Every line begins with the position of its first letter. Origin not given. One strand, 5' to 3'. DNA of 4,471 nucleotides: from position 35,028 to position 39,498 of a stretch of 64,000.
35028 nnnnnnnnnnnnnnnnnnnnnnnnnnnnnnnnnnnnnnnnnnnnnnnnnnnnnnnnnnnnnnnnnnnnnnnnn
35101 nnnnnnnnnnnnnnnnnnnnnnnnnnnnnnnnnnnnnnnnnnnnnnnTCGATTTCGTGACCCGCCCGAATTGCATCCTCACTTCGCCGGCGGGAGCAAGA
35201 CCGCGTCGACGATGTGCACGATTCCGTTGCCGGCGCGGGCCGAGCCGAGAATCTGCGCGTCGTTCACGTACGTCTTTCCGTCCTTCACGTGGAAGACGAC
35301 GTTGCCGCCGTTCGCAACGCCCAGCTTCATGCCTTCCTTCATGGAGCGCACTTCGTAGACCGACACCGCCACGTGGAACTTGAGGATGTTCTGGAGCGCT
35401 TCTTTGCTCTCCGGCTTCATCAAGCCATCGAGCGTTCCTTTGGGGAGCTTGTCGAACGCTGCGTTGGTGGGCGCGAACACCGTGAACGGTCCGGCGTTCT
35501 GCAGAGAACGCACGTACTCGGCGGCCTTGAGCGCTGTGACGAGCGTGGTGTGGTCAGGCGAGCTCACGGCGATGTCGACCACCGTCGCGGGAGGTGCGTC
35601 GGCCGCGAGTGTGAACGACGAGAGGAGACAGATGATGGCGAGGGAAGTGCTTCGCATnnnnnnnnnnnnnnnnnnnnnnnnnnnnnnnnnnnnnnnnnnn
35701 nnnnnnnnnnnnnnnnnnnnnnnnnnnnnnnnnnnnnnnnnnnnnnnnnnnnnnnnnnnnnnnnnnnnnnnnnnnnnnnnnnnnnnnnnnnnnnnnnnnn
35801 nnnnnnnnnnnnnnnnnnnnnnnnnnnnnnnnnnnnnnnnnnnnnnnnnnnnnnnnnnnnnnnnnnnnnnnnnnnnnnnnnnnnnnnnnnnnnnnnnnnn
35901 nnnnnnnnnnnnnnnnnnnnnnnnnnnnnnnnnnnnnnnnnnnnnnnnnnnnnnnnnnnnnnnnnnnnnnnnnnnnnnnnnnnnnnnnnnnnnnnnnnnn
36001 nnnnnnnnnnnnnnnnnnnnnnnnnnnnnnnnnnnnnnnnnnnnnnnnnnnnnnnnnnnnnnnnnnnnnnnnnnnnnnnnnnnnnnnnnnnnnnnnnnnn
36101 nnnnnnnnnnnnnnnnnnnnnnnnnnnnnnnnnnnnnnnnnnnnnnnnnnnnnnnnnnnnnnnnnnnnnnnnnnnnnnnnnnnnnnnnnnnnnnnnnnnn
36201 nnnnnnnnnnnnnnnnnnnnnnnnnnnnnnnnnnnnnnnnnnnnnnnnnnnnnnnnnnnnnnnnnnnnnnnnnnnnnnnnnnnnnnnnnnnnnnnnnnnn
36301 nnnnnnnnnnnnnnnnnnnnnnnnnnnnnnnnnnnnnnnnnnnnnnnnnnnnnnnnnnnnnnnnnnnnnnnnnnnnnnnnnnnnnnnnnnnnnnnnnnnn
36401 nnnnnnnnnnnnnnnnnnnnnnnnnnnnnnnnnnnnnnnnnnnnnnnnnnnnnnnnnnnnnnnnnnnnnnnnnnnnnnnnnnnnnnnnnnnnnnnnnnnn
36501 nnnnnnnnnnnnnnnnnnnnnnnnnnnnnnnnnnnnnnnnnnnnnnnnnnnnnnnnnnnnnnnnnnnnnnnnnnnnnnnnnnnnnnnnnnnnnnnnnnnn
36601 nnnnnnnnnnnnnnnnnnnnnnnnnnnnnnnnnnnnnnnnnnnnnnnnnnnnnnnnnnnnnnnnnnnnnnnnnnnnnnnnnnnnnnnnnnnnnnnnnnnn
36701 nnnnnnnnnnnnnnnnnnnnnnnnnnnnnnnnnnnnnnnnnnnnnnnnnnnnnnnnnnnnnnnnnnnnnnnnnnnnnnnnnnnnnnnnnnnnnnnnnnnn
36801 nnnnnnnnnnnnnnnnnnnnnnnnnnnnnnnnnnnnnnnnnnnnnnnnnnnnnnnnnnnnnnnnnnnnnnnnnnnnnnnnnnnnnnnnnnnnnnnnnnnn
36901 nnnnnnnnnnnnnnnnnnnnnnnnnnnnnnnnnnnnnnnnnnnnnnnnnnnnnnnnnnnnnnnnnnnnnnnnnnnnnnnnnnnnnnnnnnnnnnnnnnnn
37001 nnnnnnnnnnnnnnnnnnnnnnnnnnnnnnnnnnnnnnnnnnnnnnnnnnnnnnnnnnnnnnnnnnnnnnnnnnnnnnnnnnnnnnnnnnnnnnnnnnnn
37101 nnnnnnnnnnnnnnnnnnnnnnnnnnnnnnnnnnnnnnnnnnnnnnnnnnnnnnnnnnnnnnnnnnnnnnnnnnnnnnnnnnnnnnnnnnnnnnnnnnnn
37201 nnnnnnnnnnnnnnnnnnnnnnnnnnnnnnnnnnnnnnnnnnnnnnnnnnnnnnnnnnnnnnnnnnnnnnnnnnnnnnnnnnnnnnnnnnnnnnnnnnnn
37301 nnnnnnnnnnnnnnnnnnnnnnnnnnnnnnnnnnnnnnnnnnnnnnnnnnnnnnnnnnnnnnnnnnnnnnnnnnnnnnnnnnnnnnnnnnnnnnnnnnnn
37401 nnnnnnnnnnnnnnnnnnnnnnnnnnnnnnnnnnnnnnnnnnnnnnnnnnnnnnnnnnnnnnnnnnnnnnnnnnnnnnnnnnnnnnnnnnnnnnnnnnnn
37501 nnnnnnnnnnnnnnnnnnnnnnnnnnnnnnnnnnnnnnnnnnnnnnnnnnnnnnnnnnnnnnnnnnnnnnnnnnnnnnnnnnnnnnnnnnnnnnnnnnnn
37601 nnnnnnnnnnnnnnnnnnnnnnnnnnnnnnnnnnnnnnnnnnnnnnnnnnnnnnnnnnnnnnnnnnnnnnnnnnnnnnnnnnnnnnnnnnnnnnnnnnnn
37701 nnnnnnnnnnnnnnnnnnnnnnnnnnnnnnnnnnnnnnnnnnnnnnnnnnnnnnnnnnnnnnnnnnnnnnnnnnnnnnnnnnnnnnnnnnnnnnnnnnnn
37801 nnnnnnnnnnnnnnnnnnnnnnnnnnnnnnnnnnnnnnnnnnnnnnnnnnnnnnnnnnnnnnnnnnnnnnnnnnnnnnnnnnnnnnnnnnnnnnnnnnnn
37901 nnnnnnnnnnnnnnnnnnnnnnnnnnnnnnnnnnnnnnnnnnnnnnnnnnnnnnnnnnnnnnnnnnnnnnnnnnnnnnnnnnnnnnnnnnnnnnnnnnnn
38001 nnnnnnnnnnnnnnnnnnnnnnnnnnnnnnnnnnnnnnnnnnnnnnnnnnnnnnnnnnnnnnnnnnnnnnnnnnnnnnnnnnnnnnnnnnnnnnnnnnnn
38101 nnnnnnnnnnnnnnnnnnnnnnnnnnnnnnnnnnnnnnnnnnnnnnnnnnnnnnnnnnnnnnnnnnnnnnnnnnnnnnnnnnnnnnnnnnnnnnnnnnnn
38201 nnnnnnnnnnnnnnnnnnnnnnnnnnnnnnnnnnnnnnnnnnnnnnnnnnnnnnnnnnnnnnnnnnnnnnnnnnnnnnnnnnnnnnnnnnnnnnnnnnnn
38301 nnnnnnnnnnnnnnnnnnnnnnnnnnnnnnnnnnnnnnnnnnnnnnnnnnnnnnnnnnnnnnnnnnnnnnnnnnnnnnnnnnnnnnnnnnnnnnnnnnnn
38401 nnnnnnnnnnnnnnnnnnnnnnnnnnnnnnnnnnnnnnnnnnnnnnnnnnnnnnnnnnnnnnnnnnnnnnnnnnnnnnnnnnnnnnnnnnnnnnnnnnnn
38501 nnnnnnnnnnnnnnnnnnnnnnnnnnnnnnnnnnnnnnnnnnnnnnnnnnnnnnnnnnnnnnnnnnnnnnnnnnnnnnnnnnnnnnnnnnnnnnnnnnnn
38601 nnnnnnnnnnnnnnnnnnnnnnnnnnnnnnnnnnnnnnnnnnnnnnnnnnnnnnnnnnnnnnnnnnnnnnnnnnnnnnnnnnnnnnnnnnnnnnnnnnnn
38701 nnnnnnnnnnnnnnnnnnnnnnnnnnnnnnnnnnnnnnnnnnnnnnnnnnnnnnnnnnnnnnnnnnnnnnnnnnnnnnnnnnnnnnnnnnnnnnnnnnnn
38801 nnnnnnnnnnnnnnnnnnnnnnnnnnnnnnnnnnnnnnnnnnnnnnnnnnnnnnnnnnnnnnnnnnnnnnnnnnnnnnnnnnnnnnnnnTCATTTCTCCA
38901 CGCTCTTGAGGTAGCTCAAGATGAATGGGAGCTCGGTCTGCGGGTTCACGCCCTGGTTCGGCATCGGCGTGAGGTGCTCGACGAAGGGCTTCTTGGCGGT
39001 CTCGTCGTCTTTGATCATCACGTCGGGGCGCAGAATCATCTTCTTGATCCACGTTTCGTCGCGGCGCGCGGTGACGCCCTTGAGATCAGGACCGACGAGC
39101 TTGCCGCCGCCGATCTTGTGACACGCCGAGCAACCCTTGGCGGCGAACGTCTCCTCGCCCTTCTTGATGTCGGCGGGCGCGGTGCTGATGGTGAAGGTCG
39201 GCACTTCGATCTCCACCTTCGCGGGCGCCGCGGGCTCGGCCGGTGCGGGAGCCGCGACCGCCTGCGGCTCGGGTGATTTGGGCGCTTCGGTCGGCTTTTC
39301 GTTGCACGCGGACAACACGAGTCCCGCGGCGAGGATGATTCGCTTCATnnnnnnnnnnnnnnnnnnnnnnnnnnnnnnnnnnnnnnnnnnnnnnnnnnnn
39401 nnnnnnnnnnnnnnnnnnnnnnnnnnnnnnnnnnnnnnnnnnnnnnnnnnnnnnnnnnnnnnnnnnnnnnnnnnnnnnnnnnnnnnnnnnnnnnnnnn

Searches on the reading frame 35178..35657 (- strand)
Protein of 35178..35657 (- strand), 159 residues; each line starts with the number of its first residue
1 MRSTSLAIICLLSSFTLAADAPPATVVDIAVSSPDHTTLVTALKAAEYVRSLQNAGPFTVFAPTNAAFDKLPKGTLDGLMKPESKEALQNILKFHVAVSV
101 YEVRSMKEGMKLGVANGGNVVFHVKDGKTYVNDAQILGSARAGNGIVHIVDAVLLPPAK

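Call 4: search_protein_families(library=pfam, proteins=[window:35178-35657:-])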
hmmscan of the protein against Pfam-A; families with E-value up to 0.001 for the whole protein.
window:35178-35657:- (159 aa): 1 family
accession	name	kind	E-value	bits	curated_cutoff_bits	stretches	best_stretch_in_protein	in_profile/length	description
PF02469.27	Fasciclin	-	6.5e-31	107.5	22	1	35-156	2-123/123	Fasciclin domain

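Call 57: search_protein_families(library=ncbifam, proteins=[window:35178-35657:-], max_evalue=0.00001)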
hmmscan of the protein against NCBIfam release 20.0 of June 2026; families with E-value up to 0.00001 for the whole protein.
window:35178-35657:- (159 aa): 0 families

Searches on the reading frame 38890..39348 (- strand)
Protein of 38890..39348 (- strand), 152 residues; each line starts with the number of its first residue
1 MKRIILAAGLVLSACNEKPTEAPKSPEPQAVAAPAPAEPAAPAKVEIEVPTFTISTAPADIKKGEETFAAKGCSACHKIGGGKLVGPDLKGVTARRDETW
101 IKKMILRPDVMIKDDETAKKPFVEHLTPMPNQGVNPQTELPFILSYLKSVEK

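Call 4: search_protein_families(library=pfam, proteins=[window:38890-39348:-])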
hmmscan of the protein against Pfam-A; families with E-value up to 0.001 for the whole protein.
window:38890-39348:- (152 aa): 2 families
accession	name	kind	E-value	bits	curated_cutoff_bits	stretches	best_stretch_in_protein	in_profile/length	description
PF00034.26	Cytochrom_C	-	1.1e-08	36.6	21.3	1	61-150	1-89/90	Cytochrome c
PF13442.11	Cytochrome_CBB3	-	6e-05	23.7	27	1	59-102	1-39/68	Cytochrome C oxidase, cbb3-type, subunit III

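Call 57: search_protein_families(library=ncbifam, proteins=[window:38890-39348:-], max_evalue=0.00001)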
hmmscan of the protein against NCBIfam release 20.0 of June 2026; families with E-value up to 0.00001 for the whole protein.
window:38890-39348:- (152 aa): 1 family
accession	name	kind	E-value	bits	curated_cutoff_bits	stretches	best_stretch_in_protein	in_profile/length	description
TIGR02603.1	CxxCH_TIGR02603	domain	2.1e-09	37.5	68.15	1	59-114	1-56/134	putative heme-binding domain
